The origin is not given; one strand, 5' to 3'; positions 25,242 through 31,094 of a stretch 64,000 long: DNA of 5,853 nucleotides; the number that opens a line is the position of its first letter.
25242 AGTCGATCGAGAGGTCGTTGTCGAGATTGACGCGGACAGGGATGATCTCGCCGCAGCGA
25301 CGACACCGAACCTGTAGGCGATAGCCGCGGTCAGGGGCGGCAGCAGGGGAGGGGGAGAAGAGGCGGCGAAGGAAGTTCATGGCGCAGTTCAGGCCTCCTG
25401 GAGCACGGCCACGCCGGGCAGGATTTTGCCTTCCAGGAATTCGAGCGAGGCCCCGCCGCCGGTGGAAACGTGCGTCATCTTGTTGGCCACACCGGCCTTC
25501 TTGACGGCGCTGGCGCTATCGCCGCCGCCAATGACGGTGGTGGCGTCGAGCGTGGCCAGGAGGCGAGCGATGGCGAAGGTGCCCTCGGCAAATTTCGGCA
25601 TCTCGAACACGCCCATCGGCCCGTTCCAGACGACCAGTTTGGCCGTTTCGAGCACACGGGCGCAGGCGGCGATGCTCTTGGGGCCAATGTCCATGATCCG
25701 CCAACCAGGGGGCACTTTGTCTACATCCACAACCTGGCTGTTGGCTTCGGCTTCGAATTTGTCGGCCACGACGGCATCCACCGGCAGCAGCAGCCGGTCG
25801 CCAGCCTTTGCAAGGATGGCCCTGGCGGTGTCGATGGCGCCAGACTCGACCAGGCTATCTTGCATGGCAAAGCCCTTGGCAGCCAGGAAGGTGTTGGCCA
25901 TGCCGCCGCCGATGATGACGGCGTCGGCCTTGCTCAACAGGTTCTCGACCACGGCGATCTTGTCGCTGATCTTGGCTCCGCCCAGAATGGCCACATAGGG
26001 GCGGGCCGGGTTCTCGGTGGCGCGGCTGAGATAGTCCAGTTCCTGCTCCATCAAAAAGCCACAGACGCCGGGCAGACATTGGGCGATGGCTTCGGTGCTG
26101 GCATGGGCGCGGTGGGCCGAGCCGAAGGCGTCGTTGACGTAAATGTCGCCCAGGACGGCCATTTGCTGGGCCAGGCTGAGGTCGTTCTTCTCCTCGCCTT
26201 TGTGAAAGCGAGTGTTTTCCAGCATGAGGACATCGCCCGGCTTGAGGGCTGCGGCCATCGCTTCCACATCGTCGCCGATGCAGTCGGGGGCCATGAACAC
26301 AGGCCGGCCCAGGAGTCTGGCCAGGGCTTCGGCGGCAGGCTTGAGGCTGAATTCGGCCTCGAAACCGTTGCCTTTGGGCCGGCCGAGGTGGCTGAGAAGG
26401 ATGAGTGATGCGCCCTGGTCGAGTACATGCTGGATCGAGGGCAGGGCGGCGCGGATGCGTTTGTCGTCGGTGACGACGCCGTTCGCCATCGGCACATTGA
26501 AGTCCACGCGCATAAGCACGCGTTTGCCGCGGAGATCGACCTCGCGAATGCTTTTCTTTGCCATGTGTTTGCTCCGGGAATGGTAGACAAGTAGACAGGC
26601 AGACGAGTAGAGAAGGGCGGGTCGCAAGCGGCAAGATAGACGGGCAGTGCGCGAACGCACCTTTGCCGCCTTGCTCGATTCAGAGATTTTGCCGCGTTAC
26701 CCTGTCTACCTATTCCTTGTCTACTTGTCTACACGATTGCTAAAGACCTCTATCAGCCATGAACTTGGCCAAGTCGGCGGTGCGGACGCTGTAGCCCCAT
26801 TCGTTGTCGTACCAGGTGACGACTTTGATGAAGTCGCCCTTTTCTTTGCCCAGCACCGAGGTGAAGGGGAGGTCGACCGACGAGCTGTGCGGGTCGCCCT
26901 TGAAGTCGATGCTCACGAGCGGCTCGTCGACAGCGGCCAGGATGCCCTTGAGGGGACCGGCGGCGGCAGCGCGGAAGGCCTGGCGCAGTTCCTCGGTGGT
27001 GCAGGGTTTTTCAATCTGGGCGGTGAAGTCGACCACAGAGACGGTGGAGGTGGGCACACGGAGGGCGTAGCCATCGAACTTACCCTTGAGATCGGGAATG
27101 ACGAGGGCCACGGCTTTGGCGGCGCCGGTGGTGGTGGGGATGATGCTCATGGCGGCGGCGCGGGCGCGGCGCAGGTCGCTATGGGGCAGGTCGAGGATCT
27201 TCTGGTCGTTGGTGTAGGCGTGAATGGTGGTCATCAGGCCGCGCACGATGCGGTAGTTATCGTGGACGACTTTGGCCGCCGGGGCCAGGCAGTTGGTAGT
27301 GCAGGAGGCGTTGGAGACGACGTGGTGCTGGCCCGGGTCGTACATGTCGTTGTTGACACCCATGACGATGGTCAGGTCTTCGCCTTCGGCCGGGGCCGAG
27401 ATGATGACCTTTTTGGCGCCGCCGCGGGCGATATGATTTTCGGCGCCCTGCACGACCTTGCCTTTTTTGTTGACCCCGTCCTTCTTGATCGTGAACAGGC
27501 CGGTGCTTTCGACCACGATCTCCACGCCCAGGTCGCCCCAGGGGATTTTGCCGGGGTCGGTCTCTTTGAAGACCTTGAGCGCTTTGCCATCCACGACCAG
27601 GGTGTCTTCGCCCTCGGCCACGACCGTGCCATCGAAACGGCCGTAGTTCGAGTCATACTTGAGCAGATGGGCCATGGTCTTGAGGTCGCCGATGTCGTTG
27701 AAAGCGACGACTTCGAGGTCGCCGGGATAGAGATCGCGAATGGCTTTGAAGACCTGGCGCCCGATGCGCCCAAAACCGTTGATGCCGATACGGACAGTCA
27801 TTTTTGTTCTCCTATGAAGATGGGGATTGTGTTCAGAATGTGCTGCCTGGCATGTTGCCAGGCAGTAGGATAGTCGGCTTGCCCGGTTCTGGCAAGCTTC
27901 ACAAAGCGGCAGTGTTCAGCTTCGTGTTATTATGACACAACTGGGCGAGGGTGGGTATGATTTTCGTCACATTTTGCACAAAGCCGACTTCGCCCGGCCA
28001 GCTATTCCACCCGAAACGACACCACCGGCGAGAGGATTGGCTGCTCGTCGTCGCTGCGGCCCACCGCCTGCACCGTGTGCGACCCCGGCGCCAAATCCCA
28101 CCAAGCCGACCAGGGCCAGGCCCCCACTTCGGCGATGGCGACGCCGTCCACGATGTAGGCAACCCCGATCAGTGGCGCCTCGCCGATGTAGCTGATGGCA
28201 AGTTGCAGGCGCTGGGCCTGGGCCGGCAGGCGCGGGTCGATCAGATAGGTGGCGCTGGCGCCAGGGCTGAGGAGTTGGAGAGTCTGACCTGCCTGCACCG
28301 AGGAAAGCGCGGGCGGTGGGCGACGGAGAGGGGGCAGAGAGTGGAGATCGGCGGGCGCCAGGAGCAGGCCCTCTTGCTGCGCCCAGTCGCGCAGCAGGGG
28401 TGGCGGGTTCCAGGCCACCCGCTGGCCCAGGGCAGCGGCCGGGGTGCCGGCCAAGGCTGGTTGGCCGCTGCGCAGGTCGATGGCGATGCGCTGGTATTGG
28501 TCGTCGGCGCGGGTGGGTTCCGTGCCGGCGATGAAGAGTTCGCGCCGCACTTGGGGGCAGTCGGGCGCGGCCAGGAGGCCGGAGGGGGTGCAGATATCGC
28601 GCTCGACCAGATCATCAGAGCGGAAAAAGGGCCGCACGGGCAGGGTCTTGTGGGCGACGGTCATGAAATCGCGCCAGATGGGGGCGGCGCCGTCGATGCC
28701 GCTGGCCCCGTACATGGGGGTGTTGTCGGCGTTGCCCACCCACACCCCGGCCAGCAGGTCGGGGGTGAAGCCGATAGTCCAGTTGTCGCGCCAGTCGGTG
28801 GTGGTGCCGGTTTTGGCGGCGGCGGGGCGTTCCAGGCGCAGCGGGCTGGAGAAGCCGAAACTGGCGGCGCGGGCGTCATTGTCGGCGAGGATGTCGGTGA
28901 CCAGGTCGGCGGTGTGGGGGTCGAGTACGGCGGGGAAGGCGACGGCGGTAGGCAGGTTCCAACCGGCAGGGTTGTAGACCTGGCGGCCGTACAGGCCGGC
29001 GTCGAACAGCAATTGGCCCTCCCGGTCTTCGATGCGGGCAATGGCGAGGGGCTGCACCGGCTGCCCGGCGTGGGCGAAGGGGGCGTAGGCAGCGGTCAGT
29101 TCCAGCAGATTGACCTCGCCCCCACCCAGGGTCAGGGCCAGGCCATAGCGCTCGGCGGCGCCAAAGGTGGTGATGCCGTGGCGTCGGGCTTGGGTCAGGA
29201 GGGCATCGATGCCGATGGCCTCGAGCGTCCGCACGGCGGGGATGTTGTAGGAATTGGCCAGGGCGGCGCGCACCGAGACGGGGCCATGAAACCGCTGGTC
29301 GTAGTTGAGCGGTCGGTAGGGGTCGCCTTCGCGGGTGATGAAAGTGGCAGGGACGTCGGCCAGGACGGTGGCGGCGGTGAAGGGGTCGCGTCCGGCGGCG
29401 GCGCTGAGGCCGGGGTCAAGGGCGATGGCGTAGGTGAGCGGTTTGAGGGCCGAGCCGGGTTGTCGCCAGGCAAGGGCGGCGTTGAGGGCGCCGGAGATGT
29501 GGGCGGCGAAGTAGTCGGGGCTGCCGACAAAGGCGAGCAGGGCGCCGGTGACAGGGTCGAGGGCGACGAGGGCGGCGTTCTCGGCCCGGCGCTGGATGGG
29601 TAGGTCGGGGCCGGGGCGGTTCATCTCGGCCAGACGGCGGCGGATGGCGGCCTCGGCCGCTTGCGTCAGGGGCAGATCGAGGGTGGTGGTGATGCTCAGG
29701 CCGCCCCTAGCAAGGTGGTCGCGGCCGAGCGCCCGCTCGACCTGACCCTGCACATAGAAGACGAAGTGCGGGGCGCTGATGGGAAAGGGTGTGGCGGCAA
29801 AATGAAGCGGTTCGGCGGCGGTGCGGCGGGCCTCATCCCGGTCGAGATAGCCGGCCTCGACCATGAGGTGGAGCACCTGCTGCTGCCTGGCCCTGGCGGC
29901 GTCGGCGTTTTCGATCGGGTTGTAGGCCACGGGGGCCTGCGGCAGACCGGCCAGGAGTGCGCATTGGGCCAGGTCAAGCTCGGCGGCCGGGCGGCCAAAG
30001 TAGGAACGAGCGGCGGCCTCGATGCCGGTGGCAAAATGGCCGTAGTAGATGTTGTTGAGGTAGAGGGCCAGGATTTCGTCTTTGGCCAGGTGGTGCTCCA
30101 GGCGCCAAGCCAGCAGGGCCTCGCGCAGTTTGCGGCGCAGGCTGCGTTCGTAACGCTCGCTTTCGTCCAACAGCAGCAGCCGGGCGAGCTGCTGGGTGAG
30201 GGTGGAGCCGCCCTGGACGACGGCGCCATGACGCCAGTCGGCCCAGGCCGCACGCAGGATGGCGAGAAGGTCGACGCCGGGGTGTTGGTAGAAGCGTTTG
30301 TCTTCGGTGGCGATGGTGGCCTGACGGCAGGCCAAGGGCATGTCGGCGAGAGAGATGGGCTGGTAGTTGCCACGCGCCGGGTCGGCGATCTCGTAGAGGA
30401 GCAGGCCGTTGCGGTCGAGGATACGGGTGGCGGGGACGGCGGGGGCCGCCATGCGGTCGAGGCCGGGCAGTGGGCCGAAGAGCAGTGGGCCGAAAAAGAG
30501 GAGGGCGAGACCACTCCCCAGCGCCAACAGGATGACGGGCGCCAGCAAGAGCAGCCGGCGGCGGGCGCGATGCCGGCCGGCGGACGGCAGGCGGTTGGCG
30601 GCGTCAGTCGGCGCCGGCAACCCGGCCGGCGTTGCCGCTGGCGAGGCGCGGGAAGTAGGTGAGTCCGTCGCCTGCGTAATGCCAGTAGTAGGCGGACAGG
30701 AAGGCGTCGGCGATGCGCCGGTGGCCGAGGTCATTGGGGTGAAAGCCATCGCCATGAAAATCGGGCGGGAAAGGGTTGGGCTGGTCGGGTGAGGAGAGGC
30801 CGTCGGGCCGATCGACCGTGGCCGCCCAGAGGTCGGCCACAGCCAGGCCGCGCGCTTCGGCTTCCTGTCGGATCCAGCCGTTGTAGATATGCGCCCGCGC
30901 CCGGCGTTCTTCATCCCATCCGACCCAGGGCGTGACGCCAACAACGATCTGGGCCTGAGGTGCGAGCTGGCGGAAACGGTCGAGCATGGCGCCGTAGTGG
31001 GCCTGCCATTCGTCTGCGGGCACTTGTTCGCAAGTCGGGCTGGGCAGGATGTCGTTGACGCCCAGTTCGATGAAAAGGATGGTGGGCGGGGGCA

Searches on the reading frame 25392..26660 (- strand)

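Call 29: search_protein_families(library=pfam, proteins=[window:25392-26660:-], max_evalue=0.001)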
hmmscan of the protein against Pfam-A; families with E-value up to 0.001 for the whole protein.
window:25392-26660:- (423 aa): 1 family
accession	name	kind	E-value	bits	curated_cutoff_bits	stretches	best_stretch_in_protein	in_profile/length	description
PF00162.24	PGK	-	1e-159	532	27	1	38-412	1-379/379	Phosphoglycerate kinase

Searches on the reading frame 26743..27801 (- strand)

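Call 29: search_protein_families(library=pfam, proteins=[window:26743-27801:-], max_evalue=0.001)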
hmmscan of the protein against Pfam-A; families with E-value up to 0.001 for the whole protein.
window:26743-27801:- (353 aa): 2 families
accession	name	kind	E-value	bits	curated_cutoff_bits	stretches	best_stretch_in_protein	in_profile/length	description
PF02800.25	Gp_dh_C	-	7.3e-59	198.3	24.4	1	172-331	1-158/158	Glyceraldehyde 3-phosphate dehydrogenase, C-terminal domain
PF00044.30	Gp_dh_N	-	1.9e-35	121.6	31.7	1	3-104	1-99/101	Glyceraldehyde 3-phosphate dehydrogenase, NAD binding domain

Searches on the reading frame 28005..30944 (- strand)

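Call 29: search_protein_families(library=pfam, proteins=[window:28005-30944:-], max_evalue=0.001)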
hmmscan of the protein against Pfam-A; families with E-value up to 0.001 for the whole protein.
window:28005-30944:- (980 aa): 3 families
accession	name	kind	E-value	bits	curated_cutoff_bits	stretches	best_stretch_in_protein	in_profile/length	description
PF00912.28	Transgly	-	3.5e-61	206.2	27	1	190-361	10-177/178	Transglycosylase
PF00905.27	Transpeptidase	-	7.2e-15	55.4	22.1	1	458-761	2-298/299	Penicillin binding protein transpeptidase domain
PF06832.18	BiPBP_C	-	1.5e-05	25.2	26.8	1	882-962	5-80/90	Penicillin-Binding Protein C-terminus Family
